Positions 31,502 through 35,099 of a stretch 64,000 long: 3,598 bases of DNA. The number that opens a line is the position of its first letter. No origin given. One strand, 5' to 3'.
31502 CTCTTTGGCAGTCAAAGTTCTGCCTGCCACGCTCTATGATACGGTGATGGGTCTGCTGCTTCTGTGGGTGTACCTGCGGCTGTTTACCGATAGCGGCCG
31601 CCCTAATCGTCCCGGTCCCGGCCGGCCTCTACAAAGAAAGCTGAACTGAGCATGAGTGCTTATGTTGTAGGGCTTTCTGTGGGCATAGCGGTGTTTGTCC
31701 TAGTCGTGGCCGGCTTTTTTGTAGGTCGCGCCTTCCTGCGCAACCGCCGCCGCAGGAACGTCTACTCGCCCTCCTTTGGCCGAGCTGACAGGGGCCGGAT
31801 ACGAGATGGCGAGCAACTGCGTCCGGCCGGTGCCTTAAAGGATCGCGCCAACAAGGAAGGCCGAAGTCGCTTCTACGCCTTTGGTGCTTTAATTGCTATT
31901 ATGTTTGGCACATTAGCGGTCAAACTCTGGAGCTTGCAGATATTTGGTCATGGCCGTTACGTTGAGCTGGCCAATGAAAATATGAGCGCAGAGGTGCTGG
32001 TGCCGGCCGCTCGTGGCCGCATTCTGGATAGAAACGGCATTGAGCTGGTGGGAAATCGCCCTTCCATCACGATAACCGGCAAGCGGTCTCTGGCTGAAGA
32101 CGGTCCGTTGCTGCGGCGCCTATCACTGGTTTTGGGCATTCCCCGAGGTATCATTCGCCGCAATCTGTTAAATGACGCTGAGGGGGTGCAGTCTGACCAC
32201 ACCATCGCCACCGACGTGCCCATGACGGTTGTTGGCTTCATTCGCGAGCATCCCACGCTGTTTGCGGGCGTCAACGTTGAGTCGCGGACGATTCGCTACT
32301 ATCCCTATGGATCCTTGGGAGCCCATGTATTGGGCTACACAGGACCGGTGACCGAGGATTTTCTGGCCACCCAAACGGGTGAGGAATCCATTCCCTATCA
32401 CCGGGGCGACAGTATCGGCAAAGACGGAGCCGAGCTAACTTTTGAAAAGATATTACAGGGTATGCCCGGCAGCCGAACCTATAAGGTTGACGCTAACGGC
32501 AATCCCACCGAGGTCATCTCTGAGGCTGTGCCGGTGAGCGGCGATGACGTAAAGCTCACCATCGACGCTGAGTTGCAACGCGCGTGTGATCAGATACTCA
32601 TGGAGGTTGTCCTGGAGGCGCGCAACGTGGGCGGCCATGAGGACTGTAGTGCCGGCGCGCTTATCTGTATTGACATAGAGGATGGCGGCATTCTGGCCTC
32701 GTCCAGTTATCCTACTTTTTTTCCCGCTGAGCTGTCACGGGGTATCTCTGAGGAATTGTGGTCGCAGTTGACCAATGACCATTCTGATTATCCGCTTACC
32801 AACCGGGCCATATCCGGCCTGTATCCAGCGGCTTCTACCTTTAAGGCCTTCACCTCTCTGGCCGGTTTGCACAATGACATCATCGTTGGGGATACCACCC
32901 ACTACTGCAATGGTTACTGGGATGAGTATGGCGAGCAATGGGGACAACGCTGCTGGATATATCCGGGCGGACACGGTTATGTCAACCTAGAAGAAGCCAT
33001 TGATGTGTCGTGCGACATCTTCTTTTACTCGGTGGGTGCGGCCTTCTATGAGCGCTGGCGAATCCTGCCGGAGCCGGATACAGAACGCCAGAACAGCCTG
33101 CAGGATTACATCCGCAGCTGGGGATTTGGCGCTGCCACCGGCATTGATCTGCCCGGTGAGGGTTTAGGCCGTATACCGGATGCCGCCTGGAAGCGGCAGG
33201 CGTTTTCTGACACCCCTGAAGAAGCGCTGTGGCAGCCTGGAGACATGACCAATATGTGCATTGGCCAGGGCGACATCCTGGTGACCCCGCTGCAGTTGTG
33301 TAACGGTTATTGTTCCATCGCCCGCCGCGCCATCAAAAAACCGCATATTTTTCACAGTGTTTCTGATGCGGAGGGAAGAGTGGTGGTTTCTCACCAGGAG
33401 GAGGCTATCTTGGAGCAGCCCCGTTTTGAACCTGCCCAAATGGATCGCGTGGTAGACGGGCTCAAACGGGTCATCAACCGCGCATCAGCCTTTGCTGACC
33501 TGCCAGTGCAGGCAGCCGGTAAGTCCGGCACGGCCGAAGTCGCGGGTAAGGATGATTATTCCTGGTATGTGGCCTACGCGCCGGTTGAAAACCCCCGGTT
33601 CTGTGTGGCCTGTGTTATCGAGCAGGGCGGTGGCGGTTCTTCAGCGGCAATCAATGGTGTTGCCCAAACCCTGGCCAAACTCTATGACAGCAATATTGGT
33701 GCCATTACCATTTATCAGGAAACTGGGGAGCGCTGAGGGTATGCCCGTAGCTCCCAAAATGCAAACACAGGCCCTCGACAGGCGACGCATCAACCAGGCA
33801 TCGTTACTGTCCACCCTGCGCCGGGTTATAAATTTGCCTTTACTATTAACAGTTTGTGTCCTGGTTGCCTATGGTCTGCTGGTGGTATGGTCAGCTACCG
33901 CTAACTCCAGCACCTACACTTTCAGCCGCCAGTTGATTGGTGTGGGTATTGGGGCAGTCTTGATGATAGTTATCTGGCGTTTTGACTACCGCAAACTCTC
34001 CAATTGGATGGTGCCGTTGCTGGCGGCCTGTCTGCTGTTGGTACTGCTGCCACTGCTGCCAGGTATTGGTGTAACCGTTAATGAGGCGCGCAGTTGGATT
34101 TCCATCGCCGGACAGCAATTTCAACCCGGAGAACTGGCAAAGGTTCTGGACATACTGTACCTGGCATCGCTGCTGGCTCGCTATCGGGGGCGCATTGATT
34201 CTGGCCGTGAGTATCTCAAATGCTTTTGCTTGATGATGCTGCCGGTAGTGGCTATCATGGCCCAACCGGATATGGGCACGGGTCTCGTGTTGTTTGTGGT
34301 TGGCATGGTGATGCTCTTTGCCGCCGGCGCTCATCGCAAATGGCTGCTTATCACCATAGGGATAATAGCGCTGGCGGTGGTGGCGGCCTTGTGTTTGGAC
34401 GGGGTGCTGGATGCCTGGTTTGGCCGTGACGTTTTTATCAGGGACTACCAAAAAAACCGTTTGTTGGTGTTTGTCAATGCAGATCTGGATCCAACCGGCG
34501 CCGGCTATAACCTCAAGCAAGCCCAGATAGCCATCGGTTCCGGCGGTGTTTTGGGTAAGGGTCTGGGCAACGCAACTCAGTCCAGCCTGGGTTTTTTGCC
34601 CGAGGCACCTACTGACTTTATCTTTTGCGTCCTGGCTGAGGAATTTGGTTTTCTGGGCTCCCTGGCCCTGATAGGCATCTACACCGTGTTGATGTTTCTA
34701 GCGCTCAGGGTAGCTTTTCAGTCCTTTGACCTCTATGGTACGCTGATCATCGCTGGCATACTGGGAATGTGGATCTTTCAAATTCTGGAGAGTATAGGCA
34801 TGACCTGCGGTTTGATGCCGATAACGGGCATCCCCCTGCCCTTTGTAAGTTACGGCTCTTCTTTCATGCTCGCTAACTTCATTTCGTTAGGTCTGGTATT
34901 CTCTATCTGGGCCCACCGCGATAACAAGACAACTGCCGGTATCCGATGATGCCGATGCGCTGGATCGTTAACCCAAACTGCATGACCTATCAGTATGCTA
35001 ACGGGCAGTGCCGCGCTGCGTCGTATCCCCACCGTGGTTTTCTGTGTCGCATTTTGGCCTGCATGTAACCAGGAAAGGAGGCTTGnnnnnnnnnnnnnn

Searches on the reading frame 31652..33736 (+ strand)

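Call 16: search_protein_families(library=pfam, proteins=[window:31652-33736:+], max_evalue=0.000001)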
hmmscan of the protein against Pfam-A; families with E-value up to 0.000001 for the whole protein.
window:31652-33736:+ (694 aa): 2 families
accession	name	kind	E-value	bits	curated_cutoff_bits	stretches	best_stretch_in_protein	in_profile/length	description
PF00905.27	Transpeptidase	-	1.3e-43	149.8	22.1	1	336-665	2-289/299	Penicillin binding protein transpeptidase domain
PF03717.20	PBP_dimer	-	6.5e-34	118.3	24.4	1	117-288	2-178/180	Penicillin-binding Protein dimerisation domain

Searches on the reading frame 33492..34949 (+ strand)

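Call 16: search_protein_families(library=pfam, proteins=[window:33492-34949:+], max_evalue=0.000001)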
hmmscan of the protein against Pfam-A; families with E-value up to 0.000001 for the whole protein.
window:33492-34949:+ (485 aa): 1 family
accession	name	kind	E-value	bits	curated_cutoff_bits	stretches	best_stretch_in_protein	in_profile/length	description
PF01098.24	FTSW_RODA_SPOVE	-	4.4e-87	292.8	26.4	1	118-476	5-354/356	Cell cycle protein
